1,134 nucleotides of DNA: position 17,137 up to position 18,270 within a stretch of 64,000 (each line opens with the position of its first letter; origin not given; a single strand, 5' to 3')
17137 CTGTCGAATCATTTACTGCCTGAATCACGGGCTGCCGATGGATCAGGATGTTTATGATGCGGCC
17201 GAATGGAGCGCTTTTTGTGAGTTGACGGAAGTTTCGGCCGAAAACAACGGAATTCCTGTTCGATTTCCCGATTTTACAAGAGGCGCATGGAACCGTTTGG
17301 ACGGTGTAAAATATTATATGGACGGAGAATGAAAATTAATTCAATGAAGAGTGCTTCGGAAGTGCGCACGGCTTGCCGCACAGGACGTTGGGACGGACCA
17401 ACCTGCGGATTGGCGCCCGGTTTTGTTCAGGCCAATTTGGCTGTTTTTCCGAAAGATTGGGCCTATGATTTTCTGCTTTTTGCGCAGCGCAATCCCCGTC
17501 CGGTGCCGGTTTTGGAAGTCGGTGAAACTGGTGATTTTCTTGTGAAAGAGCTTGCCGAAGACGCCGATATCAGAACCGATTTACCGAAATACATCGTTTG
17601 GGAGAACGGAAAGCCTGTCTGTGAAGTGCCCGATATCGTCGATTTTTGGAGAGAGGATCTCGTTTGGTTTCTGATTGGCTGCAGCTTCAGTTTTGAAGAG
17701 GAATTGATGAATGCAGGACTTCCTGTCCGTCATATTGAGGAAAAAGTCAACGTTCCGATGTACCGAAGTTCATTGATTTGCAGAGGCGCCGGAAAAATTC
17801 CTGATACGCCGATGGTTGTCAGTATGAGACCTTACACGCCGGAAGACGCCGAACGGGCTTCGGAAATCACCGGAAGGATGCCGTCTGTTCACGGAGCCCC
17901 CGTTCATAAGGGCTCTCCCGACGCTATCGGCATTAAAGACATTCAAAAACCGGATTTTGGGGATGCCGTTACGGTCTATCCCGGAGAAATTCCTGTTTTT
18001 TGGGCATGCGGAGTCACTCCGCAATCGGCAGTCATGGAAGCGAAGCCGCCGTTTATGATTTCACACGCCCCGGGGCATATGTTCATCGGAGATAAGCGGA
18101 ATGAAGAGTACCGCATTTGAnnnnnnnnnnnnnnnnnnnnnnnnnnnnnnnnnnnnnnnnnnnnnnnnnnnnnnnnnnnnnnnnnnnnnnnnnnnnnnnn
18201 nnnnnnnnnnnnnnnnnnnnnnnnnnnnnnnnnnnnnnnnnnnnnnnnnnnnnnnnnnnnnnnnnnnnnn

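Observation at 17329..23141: Split D-glutamate-cyclase-like pair (DUF1445 + DUF4392) linked to 5-oxoprolinase PxpBAC, a class IV aminotransferase and alanine racemase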

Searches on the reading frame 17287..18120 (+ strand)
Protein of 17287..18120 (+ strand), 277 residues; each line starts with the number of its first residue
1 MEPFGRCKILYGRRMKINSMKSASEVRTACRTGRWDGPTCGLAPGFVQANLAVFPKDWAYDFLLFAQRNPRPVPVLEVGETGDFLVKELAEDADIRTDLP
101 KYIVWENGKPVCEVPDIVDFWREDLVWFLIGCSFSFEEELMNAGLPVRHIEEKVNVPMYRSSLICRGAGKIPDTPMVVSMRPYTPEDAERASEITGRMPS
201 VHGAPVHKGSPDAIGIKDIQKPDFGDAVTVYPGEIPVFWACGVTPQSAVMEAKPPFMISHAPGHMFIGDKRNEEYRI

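Call 3: search_protein_families(library=pfam, proteins=[window:17287-18120:+])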
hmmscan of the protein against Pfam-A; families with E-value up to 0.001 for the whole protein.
window:17287-18120:+ (277 aa): 1 family
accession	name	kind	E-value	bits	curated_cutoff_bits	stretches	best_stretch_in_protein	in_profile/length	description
PF07286.17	D-Glu_cyclase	-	2.5e-64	215.9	25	1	126-269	1-143/143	D-glutamate cyclase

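Call 4: search_protein_families(library=ncbifam, proteins=[window:17287-18120:+])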
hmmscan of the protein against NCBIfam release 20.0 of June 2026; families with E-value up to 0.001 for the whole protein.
window:17287-18120:+ (277 aa): 1 family
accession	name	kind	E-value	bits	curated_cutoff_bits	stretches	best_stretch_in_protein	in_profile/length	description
NF003969.0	PRK05463.1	equivalog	1.9e-119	397.5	324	1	18-276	7-264/266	putative hydro-lyase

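Call 28: search_solved_structures(query=window:17329-18120:+, max_evalue=0.01)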
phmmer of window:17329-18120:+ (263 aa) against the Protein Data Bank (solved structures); distinct sequences matched with E-value up to 0.01: 2.
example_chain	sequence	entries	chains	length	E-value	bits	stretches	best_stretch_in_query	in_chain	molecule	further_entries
3db9_A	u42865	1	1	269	9.6e-90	303.6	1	8-260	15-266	UPF0317 protein Atu3911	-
2pif_A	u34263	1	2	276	5.7e-89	301.1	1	6-262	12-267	UPF0317 protein PSPTO_5379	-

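Call 58: find_homologous_proteins(query=window:17329-18120:+)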
Query window:17329-18120:+ (263 aa): 8000 proteins with E <= 0.001 among 8000 candidates; the best 120 are listed.
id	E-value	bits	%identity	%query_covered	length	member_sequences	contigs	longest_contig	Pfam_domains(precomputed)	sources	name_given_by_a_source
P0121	1.4e-179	613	99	100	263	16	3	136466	PF07286.18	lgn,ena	-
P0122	1.7e-141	488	79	98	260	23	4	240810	PF07286.18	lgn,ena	-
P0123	6.6e-127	440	70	98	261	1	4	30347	PF07286.18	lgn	-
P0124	1.4e-110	387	64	98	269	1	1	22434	PF07286.18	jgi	jgi:uncharacterized protein YcsI (UPF0317 family)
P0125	4.2e-109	382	62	98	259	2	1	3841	PF07286.18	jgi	-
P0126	8.5e-109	381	62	98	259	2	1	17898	PF07286.18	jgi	-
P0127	1.2e-108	380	63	98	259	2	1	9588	PF07286.18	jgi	jgi:uncharacterized protein YcsI (UPF0317 family)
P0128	3.7e-108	379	62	98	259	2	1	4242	PF07286.18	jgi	-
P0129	1.9e-107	377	60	98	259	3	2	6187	PF07286.18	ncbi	-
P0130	3.4e-107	376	63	98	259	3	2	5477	PF07286.18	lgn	-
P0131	3.7e-107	376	60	99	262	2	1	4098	PF07286.18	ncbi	-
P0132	7.8e-107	375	63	97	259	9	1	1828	PF07286.18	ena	-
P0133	1.1e-106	374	61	98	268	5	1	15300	PF07286.18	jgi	-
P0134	1.1e-106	374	63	99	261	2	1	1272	PF07286.18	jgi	jgi:uncharacterized protein YcsI (UPF0317 family)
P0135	2.1e-106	373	61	99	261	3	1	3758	PF07286.18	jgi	jgi:uncharacterized protein YcsI (UPF0317 family)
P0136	2.5e-106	373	61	98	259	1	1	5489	PF07286.18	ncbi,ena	-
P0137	2.6e-106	373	60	98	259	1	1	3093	PF07286.18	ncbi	-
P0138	2.7e-106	373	62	99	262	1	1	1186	PF07286.18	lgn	-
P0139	2.9e-106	373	62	98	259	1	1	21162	PF07286.18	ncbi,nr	ncbi:MAG: putative hydro-lyase [Spirochaetales bacterium]|nr:putative hydro-lyase [Spirochaetales ba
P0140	9.1e-106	371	61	98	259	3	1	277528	PF07286.18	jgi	-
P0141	1.2e-105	371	62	97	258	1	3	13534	PF07286.18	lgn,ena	-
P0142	1.2e-105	371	60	98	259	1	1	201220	PF07286.18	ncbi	ncbi:MAG: putative hydro-lyase [Desulfobacterales bacterium]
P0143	1.8e-105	370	60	98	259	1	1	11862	PF07286.18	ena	-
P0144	3.7e-105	369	62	97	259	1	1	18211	PF07286.18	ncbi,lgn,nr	ncbi:MAG: putative hydro-lyase [Spirochaetales bacterium]|nr:putative hydro-lyase [Spirochaetales ba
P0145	4.6e-105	369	61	98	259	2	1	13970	PF07286.18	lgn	-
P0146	4.7e-105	369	62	97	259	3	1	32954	PF07286.18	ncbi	-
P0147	5.6e-105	368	59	97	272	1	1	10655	PF07286.18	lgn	-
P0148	6.4e-105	368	60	98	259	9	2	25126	PF07286.18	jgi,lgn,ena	jgi:uncharacterized protein YcsI (UPF0317 family)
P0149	6.6e-105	368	60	98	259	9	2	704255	PF07286.18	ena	-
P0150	2.1e-104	367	59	98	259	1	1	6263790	PF07286.18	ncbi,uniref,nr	ncbi:UPF0317 protein YcsI [Desulfoluna limicola]|uniref:UPF0317 protein YcsI n=1 Tax=Desulfoluna lim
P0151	2.7e-104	366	61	100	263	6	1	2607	PF07286.18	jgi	jgi:uncharacterized protein YcsI (UPF0317 family)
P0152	2.8e-104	366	63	97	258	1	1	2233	PF07286.18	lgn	-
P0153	3.0e-104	366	63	98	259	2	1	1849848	PF07286.18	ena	-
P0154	3.2e-104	366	60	98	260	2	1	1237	PF07286.18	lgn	-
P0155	4.9e-104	365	61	98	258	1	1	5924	PF07286.18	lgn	-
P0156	6.0e-104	365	58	98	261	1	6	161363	PF07286.18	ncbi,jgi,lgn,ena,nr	ncbi:MAG TPA: putative hydro-lyase [Victivallales bacterium]|nr:putative hydro-lyase [Victivallales 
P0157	6.4e-104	365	59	100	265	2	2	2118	PF07286.18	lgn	-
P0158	6.7e-104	365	60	98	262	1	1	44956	PF07286.18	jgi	jgi:uncharacterized protein YcsI (UPF0317 family)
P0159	7.5e-104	365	61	97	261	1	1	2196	PF07286.18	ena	-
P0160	8.4e-104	365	61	97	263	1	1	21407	PF07286.18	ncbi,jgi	ncbi:MAG TPA: putative hydro-lyase [Fimbriiglobus sp.]|jgi:uncharacterized protein YcsI (UPF0317 fam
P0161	1.5e-103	364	59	99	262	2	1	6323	PF07286.18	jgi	jgi:uncharacterized protein YcsI (UPF0317 family)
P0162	2.0e-103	363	58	98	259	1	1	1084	PF07286.18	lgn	-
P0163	2.2e-103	363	62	98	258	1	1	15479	PF07286.18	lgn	-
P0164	2.6e-103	363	61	97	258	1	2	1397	PF07286.18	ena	-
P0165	2.7e-103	363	62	98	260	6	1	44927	PF07286.18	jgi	jgi:uncharacterized protein YcsI (UPF0317 family)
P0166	2.8e-103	363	58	98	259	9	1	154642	PF07286.18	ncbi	-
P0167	3.3e-103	363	59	98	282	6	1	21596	PF07286.18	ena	-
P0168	3.8e-103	362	61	98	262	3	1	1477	PF07286.18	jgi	jgi:uncharacterized protein YcsI (UPF0317 family)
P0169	5.9e-103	362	61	97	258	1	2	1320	PF07286.18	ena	-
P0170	6.2e-103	362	60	94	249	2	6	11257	PF07286.18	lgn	-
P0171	6.7e-103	362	58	99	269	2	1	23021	PF07286.18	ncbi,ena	-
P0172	8.1e-103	361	57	98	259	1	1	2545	PF07286.18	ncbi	-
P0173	8.2e-103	361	60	100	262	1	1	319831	PF07286.18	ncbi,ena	-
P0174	9.4e-103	361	62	97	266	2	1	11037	PF07286.18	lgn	-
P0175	1.5e-102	360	60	98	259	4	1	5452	PF07286.18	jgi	jgi:uncharacterized protein YcsI (UPF0317 family)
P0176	1.6e-102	360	58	98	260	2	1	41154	PF07286.18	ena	-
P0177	1.8e-102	360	59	99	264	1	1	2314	PF07286.18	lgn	-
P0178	1.9e-102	360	61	98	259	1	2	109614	PF07286.18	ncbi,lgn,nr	ncbi:MAG: putative hydro-lyase [Spirochaetales bacterium]|nr:putative hydro-lyase [Spirochaetales ba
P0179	1.9e-102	360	58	98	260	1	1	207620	PF07286.18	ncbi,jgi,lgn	-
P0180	2.0e-102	360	58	98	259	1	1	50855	PF07286.18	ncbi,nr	ncbi:MAG: putative hydro-lyase [Desulfobacteraceae bacterium]|nr:putative hydro-lyase [Desulfobacter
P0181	2.2e-102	360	61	98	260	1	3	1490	PF07286.18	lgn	-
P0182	2.3e-102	360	58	98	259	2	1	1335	PF07286.18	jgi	-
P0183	2.5e-102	360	58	98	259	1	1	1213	PF07286.18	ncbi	-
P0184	2.6e-102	360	59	97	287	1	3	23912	PF07286.18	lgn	-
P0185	2.7e-102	360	61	96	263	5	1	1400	PF07286.18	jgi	jgi:uncharacterized protein YcsI (UPF0317 family)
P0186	3.3e-102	359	58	98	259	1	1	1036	PF07286.18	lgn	-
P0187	3.9e-102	359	62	96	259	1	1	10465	PF07286.18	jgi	jgi:uncharacterized protein YcsI (UPF0317 family)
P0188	4.4e-102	359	58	98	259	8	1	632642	PF07286.18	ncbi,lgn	-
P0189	5.5e-102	359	63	97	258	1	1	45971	PF07286.18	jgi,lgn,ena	-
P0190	6.0e-102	359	60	97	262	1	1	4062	PF07286.18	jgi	jgi:uncharacterized protein YcsI (UPF0317 family)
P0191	6.2e-102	358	59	98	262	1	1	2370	PF07286.18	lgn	-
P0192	6.2e-102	358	58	98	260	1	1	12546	PF07286.18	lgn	-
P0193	6.7e-102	358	63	96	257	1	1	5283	PF07286.18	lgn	-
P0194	8.0e-102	358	59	97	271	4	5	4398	PF07286.18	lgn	-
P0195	9.8e-102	358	60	98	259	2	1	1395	PF07286.18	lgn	-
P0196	1.0e-101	358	60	98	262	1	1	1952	PF07286.18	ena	-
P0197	1.1e-101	358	61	96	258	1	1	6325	PF07286.18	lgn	-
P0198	1.1e-101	358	60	97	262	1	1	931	PF07286.18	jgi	jgi:uncharacterized protein YcsI (UPF0317 family)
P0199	1.2e-101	358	58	98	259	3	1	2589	PF07286.18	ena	-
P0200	1.3e-101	357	59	99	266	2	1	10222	PF07286.18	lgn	-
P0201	1.3e-101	357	63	95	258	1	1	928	PF07286.18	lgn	-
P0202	1.7e-101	357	58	98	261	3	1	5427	PF07286.18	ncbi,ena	-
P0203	2.0e-101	357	60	99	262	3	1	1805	PF07286.18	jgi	jgi:uncharacterized protein YcsI (UPF0317 family)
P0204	2.0e-101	357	62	98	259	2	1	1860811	PF07286.18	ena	-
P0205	2.1e-101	357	58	97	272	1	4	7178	PF07286.18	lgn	-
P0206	2.1e-101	357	60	97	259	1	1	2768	PF07286.18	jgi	jgi:uncharacterized protein YcsI (UPF0317 family)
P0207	2.2e-101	357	59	97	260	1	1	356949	PF07286.18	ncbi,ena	-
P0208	2.5e-101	356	57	98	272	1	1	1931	PF07286.18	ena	-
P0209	3.5e-101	356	59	98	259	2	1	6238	PF07286.18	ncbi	-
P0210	3.5e-101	356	59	99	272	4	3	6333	PF07286.18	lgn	-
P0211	3.6e-101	356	60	96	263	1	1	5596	PF07286.18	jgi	jgi:uncharacterized protein YcsI (UPF0317 family)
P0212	3.9e-101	356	60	98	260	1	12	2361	PF07286.18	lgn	-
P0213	4.8e-101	356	58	98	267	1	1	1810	PF07286.18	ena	-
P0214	5.3e-101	355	57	99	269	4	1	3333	PF07286.18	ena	-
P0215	5.8e-101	355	61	97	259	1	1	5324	PF07286.18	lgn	-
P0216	6.7e-101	355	58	98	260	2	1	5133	PF07286.18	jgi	jgi:uncharacterized protein YcsI (UPF0317 family)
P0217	7.6e-101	355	59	98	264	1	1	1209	PF07286.18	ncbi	-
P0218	7.8e-101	355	58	98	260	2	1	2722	PF07286.18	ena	-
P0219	7.9e-101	355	62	96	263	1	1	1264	PF07286.18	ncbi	-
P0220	8.2e-101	355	59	98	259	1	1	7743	PF07286.18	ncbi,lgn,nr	ncbi:MAG: putative hydro-lyase [Spirochaetales bacterium]|nr:putative hydro-lyase [Spirochaetales ba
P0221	9.8e-101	355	61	96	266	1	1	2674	PF07286.18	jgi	jgi:uncharacterized protein YcsI (UPF0317 family)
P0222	1.1e-100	354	59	98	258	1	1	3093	PF07286.18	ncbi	-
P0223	1.1e-100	354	60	96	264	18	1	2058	PF07286.18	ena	-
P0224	1.2e-100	354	58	98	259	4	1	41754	PF07286.18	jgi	jgi:uncharacterized protein YcsI (UPF0317 family)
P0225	1.2e-100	354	60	97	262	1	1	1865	PF07286.18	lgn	-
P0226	1.2e-100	354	61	97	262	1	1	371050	PF07286.18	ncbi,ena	-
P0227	1.6e-100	354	61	97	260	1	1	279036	PF07286.18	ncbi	-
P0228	1.7e-100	354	59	98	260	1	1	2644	PF07286.18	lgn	-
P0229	1.9e-100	354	60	99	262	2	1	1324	PF07286.18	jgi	jgi:uncharacterized protein YcsI (UPF0317 family)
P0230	1.9e-100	354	58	100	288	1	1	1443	PF07286.18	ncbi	-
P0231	2.0e-100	353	57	98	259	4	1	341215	PF07286.18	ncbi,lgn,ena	-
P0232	2.2e-100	353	60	96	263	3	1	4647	PF07286.18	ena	-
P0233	2.3e-100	353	61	95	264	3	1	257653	PF07286.18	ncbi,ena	-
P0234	2.3e-100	353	59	97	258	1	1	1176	PF07286.18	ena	-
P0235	2.3e-100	353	58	99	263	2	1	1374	PF07286.18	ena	-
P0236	2.4e-100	353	61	100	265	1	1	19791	PF07286.18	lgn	-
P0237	2.6e-100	353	60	96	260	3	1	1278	PF07286.18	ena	-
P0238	2.7e-100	353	62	97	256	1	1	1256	PF07286.18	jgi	jgi:uncharacterized protein YcsI (UPF0317 family)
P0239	2.8e-100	353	59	98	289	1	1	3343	PF07286.18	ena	-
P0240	2.9e-100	353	60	96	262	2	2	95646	PF07286.18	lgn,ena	-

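Call 64: predict_structure(alignment_id=A2)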
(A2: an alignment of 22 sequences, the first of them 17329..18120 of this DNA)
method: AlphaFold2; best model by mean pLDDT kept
length: 263 residues; sequences in the alignment: 22
mean_pLDDT: 92.1   pTM: 0.87
mean pLDDT of the five models: 92.1, 91.4, 91.2, 89.8, 89.6
residues with pLDDT >= 90: 208; 70-90: 49; 50-70: 3; < 50: 3
segments of 3 or more residues with pLDDT < 50: 1-3
pLDDT, mean of each block of 10 residues (from residue 1): 69 96 89 92 95 90 95 95 97 95 97 90 89 93 95 96 96 96 84 96 95 96 93 89 93 90 71
secondary structure, 60 per line:
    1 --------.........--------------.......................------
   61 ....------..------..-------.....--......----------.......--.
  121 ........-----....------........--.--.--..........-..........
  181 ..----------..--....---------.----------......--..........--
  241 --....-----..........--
elements in order: H9-17 E32-41 H42-54 E61-64 E88-92 E95-100 E111-117 H120-128 H134-137 E144-151 E160-169 H171-182 H197-200 E221-226 H229-238 E243-246 E252-257 H258-261
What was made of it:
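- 17329..18120 (+): DUF1445 / UPF0317 / YcsI-type protein ('D-Glu_cyclase' PF07286), 263 aa. It corresponds to the DUF1445 half of mammalian D-glutamate cyclase. The AF2 model has pLDDT 92 (call 64).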

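Call 67: fold_search(model_id=the predicted structure, library=pdb)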
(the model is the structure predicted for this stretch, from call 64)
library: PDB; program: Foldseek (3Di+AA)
matches with E <= 10: 220; with E <= 0.001: 5
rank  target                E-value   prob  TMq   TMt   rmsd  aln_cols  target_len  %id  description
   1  2pif_B                1.2e-33  1.00  0.86  0.90   3.3       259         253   52  Crystal structure of UPF0317 protein PSPTO_5379 from Pseudomonas syringae pv. tomato. NorthEast Structural Genomics ta (released 2007-05-01)
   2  2pif_A                2.0e-33  1.00  0.85  0.89   2.3       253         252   53  Crystal structure of UPF0317 protein PSPTO_5379 from Pseudomonas syringae pv. tomato. NorthEast Structural Genomics ta (released 2007-05-01)
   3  3db9                  3.5e-29  1.00  0.83  0.93   2.4       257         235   49  Crystal structure of UPF0317 protein Atu3911 from Agrobacterium tumefaciens. NorthEast Strcutural Genomics target AtR186 (released 2008-07-29)
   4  3nek_B                3.3e-06  1.00  0.41  0.47   9.9       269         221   10  Crystal structure of a nitrogen repressor-like protein MJ0159 from Methanococcus jannaschii (released 2010-06-23)
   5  3nek_A                1.1e-05  1.00  0.39  0.46  10.9       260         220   10  Crystal structure of a nitrogen repressor-like protein MJ0159 from Methanococcus jannaschii (released 2010-06-23)
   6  7rr8_A                2.3e-01  0.01  0.08  0.03  22.1       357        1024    8  Multidrug efflux pump subunit AcrB (released 2022-08-17)
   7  1t02_A                4.1e-01  0.02  0.12  0.09  21.8       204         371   14  Crystal structure of a Statin bound to class II HMG-CoA reductase (released 2004-08-03)
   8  5gt8_A                4.3e-01  0.01  0.12  0.11  18.6       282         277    7  Crystal Structure of apo-CASTOR1 (released 2017-08-23)
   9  2gif_A                4.3e-01  0.01  0.09  0.04  21.4       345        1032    8  Asymmetric structure of trimeric AcrB from Escherichia coli (released 2006-09-12)
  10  9v5r_A                4.6e-01  0.01  0.09  0.04  23.7       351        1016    6  cryo-EM structure of trimeric AcrB (released 2025-07-30)
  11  8qzt_C                6.7e-01  0.01  0.10  0.04  22.5       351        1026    7  Single particle cryo-EM co-structure of E. coli AcrB with bound BDM91531 inhibitor at 3.52 A resolution (released 2024-11-06)
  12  3e0p                  7.1e-01  0.02  0.13  0.14  17.1       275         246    9  The X-ray structure of Human Prostasin in complex with a covalent benzoxazole inhibitor (released 2008-09-09)
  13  3e16                  7.1e-01  0.02  0.14  0.14  16.8       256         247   11  X-ray structure of human prostasin in complex with Benzoxazole warhead peptidomimic, lysine in P3 (released 2008-09-09)
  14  1gvl                  7.5e-01  0.02  0.12  0.13  16.6       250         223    7  Human prokallikrein 6 (hK6)/ prozyme/ proprotease M/ proneurosin (released 2002-05-16)
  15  7nib_B                7.5e-01  0.01  0.11  0.07  18.0       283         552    8  Wzc-K540M-4YE C1 (released 2021-08-25)
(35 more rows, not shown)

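Call 68: search_solved_structures(query=window:17329-18120:+, max_evalue=0.01, show_alignments=2)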
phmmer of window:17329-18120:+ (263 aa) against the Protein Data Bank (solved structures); distinct sequences matched with E-value up to 0.01: 2.
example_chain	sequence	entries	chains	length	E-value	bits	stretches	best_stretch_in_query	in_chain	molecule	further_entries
3db9_A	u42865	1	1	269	9.6e-90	303.6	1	8-260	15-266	UPF0317 protein Atu3911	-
2pif_A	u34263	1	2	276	5.7e-89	301.1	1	6-262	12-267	UPF0317 protein PSPTO_5379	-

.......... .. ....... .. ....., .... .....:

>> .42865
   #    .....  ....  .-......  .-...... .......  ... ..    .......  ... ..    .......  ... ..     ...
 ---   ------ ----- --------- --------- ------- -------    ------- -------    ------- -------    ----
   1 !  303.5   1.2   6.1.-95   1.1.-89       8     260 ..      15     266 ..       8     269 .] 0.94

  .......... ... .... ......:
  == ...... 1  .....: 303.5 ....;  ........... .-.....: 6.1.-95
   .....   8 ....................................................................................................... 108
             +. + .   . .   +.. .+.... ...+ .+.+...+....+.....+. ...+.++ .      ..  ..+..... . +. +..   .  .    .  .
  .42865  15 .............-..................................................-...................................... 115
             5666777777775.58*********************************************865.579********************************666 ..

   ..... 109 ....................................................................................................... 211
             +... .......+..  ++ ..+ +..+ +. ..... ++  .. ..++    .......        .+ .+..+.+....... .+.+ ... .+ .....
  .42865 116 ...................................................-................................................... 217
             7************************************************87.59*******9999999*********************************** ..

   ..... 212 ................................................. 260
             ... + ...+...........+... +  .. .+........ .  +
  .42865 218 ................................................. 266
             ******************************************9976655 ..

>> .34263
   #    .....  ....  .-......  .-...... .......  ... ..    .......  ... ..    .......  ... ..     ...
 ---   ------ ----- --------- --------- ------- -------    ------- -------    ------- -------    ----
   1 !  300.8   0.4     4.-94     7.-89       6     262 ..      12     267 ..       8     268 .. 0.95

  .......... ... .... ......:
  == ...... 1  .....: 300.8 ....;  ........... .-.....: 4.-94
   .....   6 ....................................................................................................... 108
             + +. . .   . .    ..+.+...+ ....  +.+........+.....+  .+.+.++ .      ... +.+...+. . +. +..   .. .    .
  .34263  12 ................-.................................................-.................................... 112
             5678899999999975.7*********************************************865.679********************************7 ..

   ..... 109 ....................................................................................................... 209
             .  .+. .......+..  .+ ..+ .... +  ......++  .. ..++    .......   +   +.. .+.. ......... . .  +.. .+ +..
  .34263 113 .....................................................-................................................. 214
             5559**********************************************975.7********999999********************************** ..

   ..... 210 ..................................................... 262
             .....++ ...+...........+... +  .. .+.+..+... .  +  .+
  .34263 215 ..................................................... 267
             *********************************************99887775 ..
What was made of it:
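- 17329..18120 (+): It matches PDB 3DB9 and 2PIF at E about 1e-89 (calls 28, 68).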
